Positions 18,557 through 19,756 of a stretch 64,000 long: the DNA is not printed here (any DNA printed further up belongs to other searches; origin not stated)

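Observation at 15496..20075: SNF2 ATPase, SWIM zinc finger and MEKHLA (PAS-like) protein packed as one translationally coupled module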

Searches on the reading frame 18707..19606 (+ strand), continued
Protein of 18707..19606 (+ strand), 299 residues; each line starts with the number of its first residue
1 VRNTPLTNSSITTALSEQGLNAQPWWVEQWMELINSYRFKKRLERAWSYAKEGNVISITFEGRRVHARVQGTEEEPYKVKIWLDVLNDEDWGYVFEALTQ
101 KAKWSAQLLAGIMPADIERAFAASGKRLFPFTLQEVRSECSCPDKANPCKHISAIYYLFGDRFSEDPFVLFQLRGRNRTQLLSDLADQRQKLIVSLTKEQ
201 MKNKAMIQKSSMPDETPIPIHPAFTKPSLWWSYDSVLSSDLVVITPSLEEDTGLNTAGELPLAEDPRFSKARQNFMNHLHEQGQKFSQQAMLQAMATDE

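Call 51: find_encoding_contigs(protein=P0175, flank=7000, max_places=2)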
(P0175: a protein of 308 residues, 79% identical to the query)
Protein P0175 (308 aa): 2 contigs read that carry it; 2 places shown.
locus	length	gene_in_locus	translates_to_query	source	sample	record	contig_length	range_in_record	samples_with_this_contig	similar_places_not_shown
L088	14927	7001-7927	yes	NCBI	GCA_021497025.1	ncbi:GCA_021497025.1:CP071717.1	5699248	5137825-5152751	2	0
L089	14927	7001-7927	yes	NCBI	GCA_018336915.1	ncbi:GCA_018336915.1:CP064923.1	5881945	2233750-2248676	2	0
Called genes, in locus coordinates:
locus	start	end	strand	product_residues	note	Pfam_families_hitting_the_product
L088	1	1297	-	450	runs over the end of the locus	PF11850:DUF3370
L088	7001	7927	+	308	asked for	-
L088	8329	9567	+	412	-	PF00872:Transposase_mut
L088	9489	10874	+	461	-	-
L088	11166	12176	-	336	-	PF13646:HEAT_2 (faint), PF13371:TPR_9 (faint), PF13431:TPR_17 (faint), PF00515:TPR_1 (faint), PF07719:TPR_2 (faint), PF13414:TPR_11 (weak)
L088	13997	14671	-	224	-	-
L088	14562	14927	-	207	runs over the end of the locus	-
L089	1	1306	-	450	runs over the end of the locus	PF11850:DUF3370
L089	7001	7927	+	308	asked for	-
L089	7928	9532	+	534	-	-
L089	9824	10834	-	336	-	PF13646:HEAT_2 (faint), PF13431:TPR_17 (faint), PF00515:TPR_1 (faint), PF07719:TPR_2 (faint), PF13371:TPR_9 (weak), PF13414:TPR_11 (weak)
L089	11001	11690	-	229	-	PF03400:DDE_Tnp_IS1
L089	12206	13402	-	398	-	PF13506:Glyco_transf_21, PF13641:Glyco_tranf_2_3, PF00535:Glycos_transf_2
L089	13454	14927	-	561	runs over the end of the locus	-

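Call 52: find_encoding_contigs(protein=P0273, flank=7000, max_places=2)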
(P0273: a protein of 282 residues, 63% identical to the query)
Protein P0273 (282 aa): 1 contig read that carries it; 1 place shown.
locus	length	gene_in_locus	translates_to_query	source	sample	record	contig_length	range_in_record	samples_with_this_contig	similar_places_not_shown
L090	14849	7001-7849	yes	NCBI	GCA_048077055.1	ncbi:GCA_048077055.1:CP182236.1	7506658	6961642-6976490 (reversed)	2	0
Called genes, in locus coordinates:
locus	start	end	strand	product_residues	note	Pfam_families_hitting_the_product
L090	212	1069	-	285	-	PF02353:CMAS, PF03141:Methyltransf_29 (weak), PF13489:Methyltransf_23, PF01209:Ubie_methyltran, PF13847:Methyltransf_31, PF08241:Methyltransf_11, PF08242:Methyltransf_12, PF13649:Methyltransf_25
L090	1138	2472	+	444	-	PF02386:TrkH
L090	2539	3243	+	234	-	PF02254:TrkA_N, PF02080:TrkA_C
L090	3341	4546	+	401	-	PF03702:AnmK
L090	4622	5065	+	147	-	-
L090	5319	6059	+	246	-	PF00702:Hydrolase, PF12710:HAD (weak), PF13419:HAD_2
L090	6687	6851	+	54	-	-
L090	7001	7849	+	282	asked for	-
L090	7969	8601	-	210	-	PF14681:UPRTase, PF00156:Pribosyltran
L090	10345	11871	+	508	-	PF01266:DAO, PF03486:HI0933_like (faint), PF07992:Pyr_redox_2 (faint), PF13450:NAD_binding_8 (weak), PF00355:Rieske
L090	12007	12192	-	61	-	-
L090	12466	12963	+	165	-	-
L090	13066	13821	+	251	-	PF05118:Asp_Arg_Hydrox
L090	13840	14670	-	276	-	PF07238:PilZ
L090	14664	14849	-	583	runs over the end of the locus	PF00535:Glycos_transf_2, PF13641:Glyco_tranf_2_3, PF13506:Glyco_transf_21, PF13632:Glyco_trans_2_3, PF03552:Cellulose_synt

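Call 53: find_encoding_contigs(protein=P0200, flank=7000, max_places=2)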
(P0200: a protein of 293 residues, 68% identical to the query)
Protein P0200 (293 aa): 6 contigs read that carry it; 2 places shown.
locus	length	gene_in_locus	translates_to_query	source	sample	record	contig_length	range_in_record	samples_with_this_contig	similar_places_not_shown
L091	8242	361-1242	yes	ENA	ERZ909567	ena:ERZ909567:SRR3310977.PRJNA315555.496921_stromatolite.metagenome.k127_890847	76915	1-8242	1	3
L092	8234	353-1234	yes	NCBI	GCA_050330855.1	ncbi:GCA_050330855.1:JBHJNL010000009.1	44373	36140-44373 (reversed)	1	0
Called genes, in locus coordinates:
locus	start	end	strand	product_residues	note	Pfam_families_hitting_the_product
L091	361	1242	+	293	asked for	-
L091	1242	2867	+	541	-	-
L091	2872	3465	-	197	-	-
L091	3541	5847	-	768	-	PF02922:CBM_48, PF22019:GlgB_N, PF02922:CBM_48, PF00128:Alpha-amylase, PF02806:Alpha-amylase_C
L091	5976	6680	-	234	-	PF00117:GATase, PF07722:Peptidase_C26 (faint)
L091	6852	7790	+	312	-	PF21714:KaiA_N, PF07688:KaiA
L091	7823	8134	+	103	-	PF07689:KaiB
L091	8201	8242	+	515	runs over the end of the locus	PF00154:RecA_N (faint), PF04851:ResIII (faint), PF13191:AAA_16 (faint), PF13481:AAA_25, PF06745:ATPase, PF13481:AAA_25 (weak), PF03796:DnaB_C (weak), PF06745:ATPase, +7 more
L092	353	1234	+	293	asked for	-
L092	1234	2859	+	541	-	-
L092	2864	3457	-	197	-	-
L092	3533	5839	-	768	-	PF02922:CBM_48, PF22019:GlgB_N, PF02922:CBM_48, PF00128:Alpha-amylase, PF02806:Alpha-amylase_C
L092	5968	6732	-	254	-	PF00117:GATase, PF07722:Peptidase_C26 (faint)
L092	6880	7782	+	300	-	PF21714:KaiA_N, PF07688:KaiA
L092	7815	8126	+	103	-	PF07689:KaiB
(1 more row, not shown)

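Call 54: find_encoding_contigs(protein=P0241, flank=7000, max_places=2)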
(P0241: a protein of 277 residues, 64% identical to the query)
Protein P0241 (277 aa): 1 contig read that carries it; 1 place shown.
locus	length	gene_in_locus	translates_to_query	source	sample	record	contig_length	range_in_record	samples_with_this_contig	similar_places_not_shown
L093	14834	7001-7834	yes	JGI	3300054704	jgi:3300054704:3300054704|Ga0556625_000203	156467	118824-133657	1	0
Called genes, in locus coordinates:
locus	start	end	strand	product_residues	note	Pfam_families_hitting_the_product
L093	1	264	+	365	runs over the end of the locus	-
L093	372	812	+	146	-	PF00072:Response_reg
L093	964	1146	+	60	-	-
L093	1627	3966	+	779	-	PF08446:PAS_2, PF01590:GAF, PF00360:PHY, PF00512:HisKA, PF02518:HATPase_c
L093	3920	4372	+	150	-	PF00072:Response_reg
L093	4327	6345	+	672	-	PF00072:Response_reg, PF08447:PAS_3, PF08448:PAS_4, PF00989:PAS, PF08448:PAS_4, PF13426:PAS_9, PF00512:HisKA, PF02518:HATPase_c, +2 more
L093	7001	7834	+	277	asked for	-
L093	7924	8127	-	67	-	-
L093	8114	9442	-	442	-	PF16697:Yop-YscD_cpl, PF00498:FHA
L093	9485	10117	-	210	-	PF14681:UPRTase, PF00156:Pribosyltran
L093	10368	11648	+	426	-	PF12471:GTP_CH_N, PF00925:GTP_cyclohydro2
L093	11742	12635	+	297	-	PF01636:APH, PF01163:RIO1 (faint)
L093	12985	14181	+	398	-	PF00005:ABC_tran, PF08402:TOBE_2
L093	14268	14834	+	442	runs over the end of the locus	PF13416:SBP_bac_8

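Call 56: search_protein_families(library=pfam, proteins=[L091:1242-2867:+, L089:7928-9532:+, L088:9489-10874:+], max_evalue=0.01)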
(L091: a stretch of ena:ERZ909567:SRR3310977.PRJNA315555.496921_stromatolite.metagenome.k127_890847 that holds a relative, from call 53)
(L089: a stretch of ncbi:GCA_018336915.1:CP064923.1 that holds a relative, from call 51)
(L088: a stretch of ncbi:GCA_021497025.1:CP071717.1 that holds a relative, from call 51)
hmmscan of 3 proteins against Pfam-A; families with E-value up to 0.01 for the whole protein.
L091:1242-2867:+ (541 aa): 0 families

L089:7928-9532:+ (534 aa): 0 families

L088:9489-10874:+ (461 aa): 0 families

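Call 58: find_encoding_contigs(protein=P0281, flank=7000, max_places=2)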
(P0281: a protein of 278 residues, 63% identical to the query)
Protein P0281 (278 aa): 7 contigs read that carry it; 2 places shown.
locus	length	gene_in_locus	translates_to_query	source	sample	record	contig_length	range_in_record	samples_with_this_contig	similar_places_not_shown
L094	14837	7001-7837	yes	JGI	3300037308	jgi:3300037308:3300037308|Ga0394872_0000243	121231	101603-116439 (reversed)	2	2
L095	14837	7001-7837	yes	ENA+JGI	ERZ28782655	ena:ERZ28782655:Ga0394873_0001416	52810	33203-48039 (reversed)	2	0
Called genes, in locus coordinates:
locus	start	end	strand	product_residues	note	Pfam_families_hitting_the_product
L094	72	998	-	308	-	PF01370:Epimerase, PF07993:NAD_binding_4 (faint), PF13460:NAD_binding_10, PF16363:GDP_Man_Dehyd (weak), PF08338:DUF1731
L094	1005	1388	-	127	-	PF03912:Psb28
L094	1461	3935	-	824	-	PF00403:HMA, PF00122:E1-E2_ATPase, PF00702:Hydrolase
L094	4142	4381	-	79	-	PF09493:DUF2389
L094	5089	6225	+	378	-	PF00140:Sigma70_r1_2, PF04542:Sigma70_r2, PF04539:Sigma70_r3, PF04545:Sigma70_r4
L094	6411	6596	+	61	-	-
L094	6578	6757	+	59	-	-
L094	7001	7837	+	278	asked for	-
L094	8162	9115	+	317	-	PF13177:DNA_pol3_delta2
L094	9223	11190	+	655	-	PF02727:Cu_amine_oxidN2, PF21994:AGAO-like_N2, PF02728:Cu_amine_oxidN3, PF01179:Cu_amine_oxid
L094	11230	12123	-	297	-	PF00561:Abhydrolase_1, PF12146:Hydrolase_4, PF12697:Abhydrolase_6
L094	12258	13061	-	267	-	PF02527:GidB, PF13847:Methyltransf_31 (weak)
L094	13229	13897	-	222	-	PF00005:ABC_tran, PF02463:SMC_N (faint), PF13304:AAA_21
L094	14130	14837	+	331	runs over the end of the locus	PF12569:NatA_aux_su (weak)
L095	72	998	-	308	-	PF01370:Epimerase, PF07993:NAD_binding_4 (faint), PF13460:NAD_binding_10, PF16363:GDP_Man_Dehyd (weak), PF08338:DUF1731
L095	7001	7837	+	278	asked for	-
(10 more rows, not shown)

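Call 59: find_encoding_contigs(protein=P0227, flank=7000, max_places=2)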
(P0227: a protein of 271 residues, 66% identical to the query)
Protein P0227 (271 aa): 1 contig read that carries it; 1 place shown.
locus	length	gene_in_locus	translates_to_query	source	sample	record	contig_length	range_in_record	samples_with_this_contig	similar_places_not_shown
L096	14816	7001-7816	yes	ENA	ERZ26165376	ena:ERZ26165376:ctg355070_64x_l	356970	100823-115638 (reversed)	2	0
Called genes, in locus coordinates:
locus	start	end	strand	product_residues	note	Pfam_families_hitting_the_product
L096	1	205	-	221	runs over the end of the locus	PF03425:CBM_11 (weak), PF08547:CIA30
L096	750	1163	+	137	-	PF10057:MpsC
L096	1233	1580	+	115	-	PF10057:MpsC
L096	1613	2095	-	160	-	PF00072:Response_reg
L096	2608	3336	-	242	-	PF00072:Response_reg, PF00196:GerE, PF08281:Sigma70_r4_2 (weak)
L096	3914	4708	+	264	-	-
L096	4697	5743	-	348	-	PF01594:AI-2E_transport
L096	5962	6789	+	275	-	PF01145:Band_7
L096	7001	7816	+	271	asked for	-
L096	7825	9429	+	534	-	-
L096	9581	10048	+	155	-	PF01625:PMSR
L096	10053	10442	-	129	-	-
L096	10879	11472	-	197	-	PF14261:DUF4351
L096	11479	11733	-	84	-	-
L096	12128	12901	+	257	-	PF01135:PCMT (weak), PF05575:V_cholerae_RfbT, PF02475:TRM5-TYW2_MTfase, PF05050:Methyltransf_21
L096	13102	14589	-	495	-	PF01266:DAO (weak), PF01593:Amino_oxidase, PF03486:HI0933_like (faint), PF07992:Pyr_redox_2 (faint), PF13450:NAD_binding_8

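Call 62: search_protein_families(library=ncbifam, proteins=[L091:1242-2867:+, L096:7825-9429:+, L091:361-1242:+], max_evalue=0.01)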
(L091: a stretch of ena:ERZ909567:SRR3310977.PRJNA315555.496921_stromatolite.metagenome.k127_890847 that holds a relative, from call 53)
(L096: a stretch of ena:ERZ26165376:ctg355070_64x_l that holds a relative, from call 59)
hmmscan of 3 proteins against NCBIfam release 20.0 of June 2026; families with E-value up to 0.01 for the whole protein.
L091:1242-2867:+ (541 aa): 0 families

L096:7825-9429:+ (534 aa): 0 families

L091:361-1242:+ (293 aa): 0 families

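Call 64: find_encoding_contigs(protein=P0139, flank=6000, max_places=3)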
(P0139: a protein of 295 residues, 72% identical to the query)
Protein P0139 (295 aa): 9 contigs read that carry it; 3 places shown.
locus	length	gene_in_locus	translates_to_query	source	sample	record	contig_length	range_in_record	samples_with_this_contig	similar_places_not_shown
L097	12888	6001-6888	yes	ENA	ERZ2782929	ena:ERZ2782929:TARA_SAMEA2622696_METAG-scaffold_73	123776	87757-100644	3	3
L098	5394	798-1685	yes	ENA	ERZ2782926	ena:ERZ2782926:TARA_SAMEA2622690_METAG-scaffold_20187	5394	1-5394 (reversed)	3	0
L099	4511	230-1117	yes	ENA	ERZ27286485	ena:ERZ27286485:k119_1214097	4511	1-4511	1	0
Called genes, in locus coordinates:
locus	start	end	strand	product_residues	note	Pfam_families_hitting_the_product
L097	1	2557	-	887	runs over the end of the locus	PF01411:tRNA-synt_2c, PF07973:tRNA_SAD, PF02272:DHHA1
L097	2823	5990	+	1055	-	PF12419:DUF3670, PF00176:SNF2-rel_dom, PF00270:DEAD, PF04851:ResIII, PF00271:Helicase_C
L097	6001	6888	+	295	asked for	-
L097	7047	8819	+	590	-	PF00753:Lactamase_B (weak), PF19583:ODP, PF01613:Flavin_Reduct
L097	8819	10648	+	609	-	PF19583:ODP, PF00258:Flavodoxin_1, PF01613:Flavin_Reduct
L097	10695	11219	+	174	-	PF02525:Flavodoxin_2 (weak), PF03358:FMN_red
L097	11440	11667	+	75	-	-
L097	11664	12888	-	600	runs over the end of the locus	PF03717:PBP_dimer, PF00905:Transpeptidase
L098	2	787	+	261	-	?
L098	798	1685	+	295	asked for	-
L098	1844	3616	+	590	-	PF00753:Lactamase_B (weak), PF19583:ODP, PF01613:Flavin_Reduct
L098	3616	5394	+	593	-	?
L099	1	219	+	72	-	?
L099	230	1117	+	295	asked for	-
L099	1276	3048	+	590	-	PF00753:Lactamase_B (weak), PF19583:ODP, PF01613:Flavin_Reduct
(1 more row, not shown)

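Call 65: find_encoding_contigs(protein=P0127, flank=6000, max_places=2)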
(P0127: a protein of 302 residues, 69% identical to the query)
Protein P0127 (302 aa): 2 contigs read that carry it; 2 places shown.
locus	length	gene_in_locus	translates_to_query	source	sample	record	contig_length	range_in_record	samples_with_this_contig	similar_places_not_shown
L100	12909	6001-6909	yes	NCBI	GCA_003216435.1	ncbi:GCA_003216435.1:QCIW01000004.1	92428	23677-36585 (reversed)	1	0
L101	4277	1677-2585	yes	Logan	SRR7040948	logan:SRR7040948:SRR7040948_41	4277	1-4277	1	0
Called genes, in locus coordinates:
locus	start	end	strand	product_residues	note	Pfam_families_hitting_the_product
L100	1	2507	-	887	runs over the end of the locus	PF01411:tRNA-synt_2c, PF07973:tRNA_SAD, PF02272:DHHA1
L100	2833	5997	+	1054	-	PF12419:DUF3670, PF00176:SNF2-rel_dom, PF00270:DEAD, PF04851:ResIII (weak), PF00271:Helicase_C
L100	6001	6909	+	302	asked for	-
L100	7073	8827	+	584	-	PF00753:Lactamase_B (weak), PF19583:ODP, PF01613:Flavin_Reduct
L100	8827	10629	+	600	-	PF19583:ODP, PF00258:Flavodoxin_1, PF01613:Flavin_Reduct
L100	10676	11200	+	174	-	PF02525:Flavodoxin_2, PF03358:FMN_red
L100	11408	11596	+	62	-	-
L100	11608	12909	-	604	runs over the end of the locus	PF03717:PBP_dimer, PF00905:Transpeptidase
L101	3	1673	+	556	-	?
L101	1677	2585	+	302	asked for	-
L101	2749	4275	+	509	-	?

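Call 67: find_encoding_contigs(protein=P0116, flank=6000, max_places=2)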
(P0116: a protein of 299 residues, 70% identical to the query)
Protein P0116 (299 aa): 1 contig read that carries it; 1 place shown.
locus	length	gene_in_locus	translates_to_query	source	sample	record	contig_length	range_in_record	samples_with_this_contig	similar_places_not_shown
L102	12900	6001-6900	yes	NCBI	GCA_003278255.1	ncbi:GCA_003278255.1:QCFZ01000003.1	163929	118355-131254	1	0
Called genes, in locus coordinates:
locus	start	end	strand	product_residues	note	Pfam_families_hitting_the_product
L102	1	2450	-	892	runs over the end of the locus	PF01411:tRNA-synt_2c, PF07973:tRNA_SAD, PF02272:DHHA1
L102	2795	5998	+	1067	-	PF12419:DUF3670, PF00176:SNF2-rel_dom, PF00270:DEAD (weak), PF04851:ResIII (weak), PF00271:Helicase_C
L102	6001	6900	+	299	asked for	-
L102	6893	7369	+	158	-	PF08670:MEKHLA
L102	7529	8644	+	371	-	PF03480:DctP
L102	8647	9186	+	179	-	PF04290:DctQ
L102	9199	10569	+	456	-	PF06808:DctM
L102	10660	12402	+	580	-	PF00753:Lactamase_B, PF19583:ODP, PF01613:Flavin_Reduct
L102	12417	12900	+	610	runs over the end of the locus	PF19583:ODP, PF00258:Flavodoxin_1, PF01613:Flavin_Reduct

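Call 91: search_solved_structures(query=A5, max_evalue=1, show_alignments=2)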
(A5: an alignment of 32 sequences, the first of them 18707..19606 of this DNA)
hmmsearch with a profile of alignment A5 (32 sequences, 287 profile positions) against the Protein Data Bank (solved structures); distinct sequences matched with E-value up to 1: 0.

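Call 93: find_related_loci(query=window:18707-19606:+, collection=metagenome_contigs, flank=5000)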
Query window:18707-19606:+ (299 aa) in metagenome_contigs; peptide patterns used: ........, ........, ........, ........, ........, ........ (x = any residue, [..] = any of these).
600 stretches matched a pattern (row limit reached: there are more); 540 encode a relative of the query (tblastn E <= 1e-3); the best 80 are kept; 80 distinct loci.
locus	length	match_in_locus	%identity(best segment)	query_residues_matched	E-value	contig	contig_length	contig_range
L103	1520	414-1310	74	1-299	3e-171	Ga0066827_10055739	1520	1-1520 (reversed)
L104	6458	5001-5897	74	1-299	4e-157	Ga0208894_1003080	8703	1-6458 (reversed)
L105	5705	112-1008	74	1-299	1e-157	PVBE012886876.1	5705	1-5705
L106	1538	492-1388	74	1-299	2e-169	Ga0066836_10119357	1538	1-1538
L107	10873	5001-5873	74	7-297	2e-152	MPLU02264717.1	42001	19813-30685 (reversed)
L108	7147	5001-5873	75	7-297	7e-152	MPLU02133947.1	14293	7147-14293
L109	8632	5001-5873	75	7-297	2e-151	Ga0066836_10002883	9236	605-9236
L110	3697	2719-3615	72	1-299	8e-156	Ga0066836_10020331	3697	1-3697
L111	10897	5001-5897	70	1-299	5e-149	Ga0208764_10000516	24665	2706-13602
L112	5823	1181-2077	73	1-299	3e-150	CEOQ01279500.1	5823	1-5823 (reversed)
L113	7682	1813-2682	72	7-297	9e-149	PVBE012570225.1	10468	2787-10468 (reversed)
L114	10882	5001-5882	72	7-299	1e-148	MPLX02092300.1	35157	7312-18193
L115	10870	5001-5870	73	7-295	9e-148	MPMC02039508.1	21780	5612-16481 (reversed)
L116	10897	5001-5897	70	1-297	2e-145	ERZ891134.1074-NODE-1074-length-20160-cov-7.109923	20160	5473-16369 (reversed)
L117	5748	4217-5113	71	1-297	2e-145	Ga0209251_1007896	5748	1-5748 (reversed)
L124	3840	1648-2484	72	11-299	8e-146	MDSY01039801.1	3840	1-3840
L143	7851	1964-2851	68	1-295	1e-139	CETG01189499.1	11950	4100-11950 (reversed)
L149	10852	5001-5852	69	10-298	1e-138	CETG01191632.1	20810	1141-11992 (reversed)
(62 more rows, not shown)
